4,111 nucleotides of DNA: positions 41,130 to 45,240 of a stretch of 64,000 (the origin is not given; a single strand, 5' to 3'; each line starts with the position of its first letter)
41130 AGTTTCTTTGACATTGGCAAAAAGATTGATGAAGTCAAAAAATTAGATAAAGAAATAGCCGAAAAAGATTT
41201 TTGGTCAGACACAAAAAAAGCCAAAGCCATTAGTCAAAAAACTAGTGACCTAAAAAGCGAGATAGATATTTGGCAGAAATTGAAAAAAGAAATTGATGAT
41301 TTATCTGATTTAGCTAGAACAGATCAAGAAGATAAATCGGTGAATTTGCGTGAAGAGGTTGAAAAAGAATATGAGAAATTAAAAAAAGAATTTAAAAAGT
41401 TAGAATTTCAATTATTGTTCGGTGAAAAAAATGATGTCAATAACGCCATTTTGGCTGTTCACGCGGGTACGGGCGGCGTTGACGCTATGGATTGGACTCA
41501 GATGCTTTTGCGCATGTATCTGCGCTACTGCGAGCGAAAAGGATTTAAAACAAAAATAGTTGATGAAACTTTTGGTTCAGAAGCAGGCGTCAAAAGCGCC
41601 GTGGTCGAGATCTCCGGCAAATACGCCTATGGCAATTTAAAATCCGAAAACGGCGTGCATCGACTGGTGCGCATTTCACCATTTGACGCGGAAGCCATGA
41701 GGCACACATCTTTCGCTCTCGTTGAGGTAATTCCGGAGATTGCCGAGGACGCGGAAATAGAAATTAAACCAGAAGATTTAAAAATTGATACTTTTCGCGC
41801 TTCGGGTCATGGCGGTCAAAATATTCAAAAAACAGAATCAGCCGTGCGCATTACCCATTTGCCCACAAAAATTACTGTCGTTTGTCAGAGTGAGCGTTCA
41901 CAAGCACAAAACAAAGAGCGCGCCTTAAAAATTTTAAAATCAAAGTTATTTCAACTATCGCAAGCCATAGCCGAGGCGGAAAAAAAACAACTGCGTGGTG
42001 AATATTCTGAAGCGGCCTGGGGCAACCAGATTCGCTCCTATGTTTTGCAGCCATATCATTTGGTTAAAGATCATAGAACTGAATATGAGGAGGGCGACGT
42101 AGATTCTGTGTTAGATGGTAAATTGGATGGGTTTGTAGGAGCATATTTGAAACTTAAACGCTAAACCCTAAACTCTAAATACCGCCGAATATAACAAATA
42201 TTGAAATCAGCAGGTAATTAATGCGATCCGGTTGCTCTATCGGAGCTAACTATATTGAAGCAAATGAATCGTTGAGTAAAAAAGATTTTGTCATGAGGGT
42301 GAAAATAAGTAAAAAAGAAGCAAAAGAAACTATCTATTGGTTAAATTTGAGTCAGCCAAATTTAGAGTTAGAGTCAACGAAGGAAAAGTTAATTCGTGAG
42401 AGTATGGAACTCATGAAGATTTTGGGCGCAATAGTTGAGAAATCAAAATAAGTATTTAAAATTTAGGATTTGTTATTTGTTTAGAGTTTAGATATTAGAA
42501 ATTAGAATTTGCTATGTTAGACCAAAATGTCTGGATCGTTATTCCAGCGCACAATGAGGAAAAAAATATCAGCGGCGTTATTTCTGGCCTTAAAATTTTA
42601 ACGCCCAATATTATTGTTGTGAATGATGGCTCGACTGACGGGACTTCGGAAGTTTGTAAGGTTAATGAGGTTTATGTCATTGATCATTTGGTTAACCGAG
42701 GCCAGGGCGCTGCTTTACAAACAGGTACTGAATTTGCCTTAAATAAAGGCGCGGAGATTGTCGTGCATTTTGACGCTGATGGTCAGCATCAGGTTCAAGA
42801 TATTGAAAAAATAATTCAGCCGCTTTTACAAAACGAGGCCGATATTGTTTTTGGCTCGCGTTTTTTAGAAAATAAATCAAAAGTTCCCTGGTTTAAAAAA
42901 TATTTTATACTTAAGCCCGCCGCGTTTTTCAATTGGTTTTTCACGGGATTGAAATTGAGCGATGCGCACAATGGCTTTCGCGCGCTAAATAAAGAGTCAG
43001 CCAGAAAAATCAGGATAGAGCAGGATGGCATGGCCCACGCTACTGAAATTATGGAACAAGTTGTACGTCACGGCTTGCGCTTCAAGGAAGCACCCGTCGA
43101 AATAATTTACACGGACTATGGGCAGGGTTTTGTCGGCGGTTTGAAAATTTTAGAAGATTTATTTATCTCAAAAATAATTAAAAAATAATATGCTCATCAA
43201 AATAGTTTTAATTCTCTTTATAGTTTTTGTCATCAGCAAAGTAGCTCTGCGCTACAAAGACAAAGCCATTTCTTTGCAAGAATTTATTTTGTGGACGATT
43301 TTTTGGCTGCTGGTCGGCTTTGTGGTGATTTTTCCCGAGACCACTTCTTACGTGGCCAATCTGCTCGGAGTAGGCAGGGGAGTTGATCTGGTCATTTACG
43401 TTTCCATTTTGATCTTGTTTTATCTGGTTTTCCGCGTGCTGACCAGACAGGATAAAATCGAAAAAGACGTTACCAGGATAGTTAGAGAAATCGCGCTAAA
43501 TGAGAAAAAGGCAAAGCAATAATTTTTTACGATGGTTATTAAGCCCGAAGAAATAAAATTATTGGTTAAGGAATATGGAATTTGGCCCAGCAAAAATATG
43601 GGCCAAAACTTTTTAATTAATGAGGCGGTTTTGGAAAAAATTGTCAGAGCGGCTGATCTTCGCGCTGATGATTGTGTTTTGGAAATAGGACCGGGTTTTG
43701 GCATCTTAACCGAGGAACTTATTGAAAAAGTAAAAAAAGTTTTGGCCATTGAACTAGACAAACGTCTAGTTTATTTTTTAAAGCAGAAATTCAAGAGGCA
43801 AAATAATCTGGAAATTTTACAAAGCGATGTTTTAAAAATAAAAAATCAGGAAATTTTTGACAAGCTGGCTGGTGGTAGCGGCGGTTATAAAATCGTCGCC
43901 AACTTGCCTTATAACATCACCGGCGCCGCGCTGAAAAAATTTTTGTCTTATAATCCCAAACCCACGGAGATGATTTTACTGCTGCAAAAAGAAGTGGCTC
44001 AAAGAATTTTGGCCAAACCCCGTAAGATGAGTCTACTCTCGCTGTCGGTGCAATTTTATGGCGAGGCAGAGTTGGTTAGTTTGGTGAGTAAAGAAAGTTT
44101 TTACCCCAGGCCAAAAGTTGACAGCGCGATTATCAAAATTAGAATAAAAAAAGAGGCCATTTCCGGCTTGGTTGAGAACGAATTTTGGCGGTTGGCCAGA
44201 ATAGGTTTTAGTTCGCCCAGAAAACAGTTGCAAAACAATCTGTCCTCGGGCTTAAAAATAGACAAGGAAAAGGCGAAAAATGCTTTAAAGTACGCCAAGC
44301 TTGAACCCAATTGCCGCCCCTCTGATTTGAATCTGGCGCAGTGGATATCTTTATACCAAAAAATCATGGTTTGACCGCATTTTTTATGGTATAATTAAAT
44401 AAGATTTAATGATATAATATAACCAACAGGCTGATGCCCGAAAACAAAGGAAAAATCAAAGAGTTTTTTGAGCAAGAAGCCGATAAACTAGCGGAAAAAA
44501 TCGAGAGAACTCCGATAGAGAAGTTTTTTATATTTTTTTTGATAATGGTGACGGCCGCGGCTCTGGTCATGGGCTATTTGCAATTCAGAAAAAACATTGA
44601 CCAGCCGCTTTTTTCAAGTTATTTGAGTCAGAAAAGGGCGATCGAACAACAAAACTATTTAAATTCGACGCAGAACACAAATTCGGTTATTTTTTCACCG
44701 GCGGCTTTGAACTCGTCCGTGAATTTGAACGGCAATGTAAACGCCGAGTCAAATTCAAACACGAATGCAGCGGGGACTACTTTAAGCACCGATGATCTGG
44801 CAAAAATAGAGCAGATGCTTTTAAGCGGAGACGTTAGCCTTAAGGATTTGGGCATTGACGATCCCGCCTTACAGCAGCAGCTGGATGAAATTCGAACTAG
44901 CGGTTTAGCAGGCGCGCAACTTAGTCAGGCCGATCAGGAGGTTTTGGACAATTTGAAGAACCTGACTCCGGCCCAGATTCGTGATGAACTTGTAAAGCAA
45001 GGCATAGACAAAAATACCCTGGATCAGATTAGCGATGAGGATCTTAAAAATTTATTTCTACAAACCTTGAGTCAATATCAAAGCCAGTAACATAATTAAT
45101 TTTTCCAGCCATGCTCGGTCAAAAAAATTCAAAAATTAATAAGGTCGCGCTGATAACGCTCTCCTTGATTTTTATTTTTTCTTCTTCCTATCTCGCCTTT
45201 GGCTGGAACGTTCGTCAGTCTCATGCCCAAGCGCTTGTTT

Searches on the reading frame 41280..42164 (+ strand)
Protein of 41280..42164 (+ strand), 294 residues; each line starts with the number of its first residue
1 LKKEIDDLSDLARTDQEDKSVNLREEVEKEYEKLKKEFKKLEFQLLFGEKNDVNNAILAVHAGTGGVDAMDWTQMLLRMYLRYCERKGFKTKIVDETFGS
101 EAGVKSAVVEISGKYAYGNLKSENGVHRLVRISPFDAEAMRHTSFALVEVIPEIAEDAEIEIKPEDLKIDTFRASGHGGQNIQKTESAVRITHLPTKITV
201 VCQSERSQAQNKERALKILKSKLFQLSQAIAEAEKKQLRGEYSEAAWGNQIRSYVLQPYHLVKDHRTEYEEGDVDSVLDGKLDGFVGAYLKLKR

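Call 63: search_protein_families(library=pfam, proteins=[window:41280-42164:+], max_evalue=0.00001)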
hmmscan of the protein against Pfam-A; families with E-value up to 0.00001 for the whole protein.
window:41280-42164:+ (294 aa): 2 families
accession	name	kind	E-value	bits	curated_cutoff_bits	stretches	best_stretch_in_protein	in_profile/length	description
PF03462.23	PCRF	-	3e-46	158.1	24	1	3-148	46-194/194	PCRF domain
PF00472.26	RF-1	-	2.9e-39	134.1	35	1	157-266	2-116/116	RF-1 domain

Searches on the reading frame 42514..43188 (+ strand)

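Call 72: search_protein_families(library=pfam, proteins=[window:42514-43188:+], max_evalue=0.001)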
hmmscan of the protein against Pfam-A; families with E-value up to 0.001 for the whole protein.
window:42514-43188:+ (224 aa): 1 family
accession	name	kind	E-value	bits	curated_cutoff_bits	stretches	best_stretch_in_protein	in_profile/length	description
PF00535.33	Glycos_transf_2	-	2e-26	93.3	23.3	1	8-166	2-167/168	Glycosyl transferase family 2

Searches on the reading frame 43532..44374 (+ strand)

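Call 72: search_protein_families(library=pfam, proteins=[window:43532-44374:+], max_evalue=0.001)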
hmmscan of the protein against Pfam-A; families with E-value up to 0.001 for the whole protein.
window:43532-44374:+ (280 aa): 3 families
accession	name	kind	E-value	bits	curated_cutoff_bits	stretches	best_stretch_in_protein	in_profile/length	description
PF00398.26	RrnaAD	-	1.1e-55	189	24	1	21-276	6-259/263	Ribosomal RNA adenine dimethylase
PF13649.12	Methyltransf_25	-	1.5e-05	26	27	1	49-109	1-65/97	Methyltransferase domain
PF08241.18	Methyltransf_11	-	8.5e-05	23.6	21.2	1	50-104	1-55/95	Methyltransferase domain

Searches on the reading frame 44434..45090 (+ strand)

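Call 24: search_protein_families(library=pfam, proteins=[window:44434-45090:+], max_evalue=0.01)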
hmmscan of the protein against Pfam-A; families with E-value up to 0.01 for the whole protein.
window:44434-45090:+ (218 aa): 1 family
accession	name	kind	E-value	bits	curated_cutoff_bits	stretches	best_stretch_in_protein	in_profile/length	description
PF20891.2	DUF6844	-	0.00074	20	27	1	169-214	3-48/97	Domain of unknown function (DUF6844)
